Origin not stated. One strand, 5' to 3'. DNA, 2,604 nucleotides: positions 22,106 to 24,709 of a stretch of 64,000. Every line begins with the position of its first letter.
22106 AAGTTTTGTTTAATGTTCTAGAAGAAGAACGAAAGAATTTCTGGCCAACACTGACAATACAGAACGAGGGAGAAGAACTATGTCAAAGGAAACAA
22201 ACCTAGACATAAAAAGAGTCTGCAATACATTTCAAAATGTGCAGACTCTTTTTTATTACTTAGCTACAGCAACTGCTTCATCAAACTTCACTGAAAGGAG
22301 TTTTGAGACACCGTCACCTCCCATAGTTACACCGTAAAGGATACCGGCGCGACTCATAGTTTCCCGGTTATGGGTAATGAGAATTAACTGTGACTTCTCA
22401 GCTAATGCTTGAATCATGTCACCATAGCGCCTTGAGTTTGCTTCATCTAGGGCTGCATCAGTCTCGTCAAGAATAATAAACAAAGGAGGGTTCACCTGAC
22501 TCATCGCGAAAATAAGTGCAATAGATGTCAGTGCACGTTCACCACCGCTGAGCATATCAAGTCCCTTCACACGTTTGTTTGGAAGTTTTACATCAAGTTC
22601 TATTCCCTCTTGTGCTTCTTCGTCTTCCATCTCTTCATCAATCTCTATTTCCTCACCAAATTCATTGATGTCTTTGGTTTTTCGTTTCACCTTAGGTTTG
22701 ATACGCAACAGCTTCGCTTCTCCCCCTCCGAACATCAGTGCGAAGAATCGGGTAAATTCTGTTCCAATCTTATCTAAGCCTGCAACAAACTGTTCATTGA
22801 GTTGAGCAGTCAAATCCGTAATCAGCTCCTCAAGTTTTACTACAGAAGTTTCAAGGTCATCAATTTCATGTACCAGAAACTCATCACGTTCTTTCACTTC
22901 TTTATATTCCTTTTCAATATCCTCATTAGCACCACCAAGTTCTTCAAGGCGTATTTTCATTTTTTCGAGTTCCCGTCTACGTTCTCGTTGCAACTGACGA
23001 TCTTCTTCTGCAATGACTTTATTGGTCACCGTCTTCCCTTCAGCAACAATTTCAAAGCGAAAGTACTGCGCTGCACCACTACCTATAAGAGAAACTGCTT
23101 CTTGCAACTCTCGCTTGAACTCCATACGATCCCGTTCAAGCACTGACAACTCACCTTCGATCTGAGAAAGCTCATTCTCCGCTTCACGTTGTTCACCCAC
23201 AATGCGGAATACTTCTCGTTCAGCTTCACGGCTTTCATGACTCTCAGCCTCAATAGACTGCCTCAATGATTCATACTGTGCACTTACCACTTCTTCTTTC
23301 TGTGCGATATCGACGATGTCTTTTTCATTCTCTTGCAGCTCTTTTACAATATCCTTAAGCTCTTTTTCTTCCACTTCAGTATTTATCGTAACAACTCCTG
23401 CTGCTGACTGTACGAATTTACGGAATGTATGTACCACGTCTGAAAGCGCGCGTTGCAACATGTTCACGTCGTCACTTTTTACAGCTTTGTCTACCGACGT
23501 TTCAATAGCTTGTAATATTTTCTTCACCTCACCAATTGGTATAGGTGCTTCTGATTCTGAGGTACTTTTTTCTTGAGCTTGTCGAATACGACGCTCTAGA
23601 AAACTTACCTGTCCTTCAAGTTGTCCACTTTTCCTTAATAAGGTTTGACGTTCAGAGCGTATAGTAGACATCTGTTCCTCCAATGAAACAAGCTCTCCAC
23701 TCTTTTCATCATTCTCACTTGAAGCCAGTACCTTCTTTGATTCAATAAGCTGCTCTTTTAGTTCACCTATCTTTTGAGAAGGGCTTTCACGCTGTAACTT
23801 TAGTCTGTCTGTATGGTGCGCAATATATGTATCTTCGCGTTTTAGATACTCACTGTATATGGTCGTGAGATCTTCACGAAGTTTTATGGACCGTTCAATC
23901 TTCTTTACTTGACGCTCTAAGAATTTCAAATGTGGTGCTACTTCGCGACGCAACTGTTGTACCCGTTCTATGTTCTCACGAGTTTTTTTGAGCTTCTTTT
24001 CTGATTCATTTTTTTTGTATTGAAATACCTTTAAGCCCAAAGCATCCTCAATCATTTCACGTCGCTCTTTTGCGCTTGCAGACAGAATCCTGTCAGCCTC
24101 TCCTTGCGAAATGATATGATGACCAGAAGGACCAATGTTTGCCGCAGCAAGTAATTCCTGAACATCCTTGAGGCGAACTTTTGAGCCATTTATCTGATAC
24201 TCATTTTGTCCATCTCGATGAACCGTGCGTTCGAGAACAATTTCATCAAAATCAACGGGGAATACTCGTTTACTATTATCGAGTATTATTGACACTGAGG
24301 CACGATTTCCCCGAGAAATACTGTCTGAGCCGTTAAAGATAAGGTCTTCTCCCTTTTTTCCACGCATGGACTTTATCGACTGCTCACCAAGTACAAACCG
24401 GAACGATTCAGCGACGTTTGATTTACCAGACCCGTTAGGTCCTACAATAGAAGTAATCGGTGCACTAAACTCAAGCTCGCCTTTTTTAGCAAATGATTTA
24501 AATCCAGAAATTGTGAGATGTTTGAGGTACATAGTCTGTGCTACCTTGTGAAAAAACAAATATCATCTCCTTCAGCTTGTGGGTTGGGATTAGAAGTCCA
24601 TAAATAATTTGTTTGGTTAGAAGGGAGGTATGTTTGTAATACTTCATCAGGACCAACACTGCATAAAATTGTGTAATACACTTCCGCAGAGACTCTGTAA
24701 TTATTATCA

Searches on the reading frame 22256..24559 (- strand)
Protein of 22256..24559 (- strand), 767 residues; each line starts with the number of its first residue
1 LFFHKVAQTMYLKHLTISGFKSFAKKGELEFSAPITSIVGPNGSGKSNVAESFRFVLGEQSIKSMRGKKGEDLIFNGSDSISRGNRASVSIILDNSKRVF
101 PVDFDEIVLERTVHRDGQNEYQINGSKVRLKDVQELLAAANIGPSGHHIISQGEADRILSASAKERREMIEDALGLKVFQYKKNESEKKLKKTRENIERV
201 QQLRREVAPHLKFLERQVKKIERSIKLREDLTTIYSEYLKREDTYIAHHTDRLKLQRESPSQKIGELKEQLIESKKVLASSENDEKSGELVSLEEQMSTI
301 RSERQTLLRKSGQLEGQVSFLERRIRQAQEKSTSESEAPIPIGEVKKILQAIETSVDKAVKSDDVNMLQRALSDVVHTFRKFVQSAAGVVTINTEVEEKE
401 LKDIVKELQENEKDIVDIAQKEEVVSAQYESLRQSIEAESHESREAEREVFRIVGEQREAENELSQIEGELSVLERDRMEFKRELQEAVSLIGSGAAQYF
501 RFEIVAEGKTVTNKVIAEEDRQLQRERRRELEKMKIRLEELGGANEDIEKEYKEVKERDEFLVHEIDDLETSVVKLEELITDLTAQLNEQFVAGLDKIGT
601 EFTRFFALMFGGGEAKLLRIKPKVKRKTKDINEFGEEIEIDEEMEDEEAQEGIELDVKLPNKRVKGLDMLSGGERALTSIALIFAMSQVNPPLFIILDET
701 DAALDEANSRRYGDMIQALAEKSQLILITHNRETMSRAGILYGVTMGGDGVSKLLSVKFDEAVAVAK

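Call 60: search_protein_families(library=pfam, proteins=[window:22256-24559:-], max_evalue=0.00001)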
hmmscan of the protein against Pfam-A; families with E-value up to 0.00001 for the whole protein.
window:22256-24559:- (767 aa): 4 families
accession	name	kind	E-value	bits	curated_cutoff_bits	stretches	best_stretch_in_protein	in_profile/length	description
PF02463.25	SMC_N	-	6.1e-64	215.9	40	1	11-752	1-219/220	RecF/RecN/SMC N terminal domain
PF13476.12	AAA_23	-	3.1e-10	41.5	27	0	15-255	2-177/201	AAA domain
PF13175.12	AAA_15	-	9e-10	39.1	32.1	1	10-306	1-262/374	AAA ATPase domain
PF13304.12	AAA_21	-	2.1e-07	31.8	27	0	35-98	1-83/304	AAA domain, putative AbiEii toxin, Type IV TA system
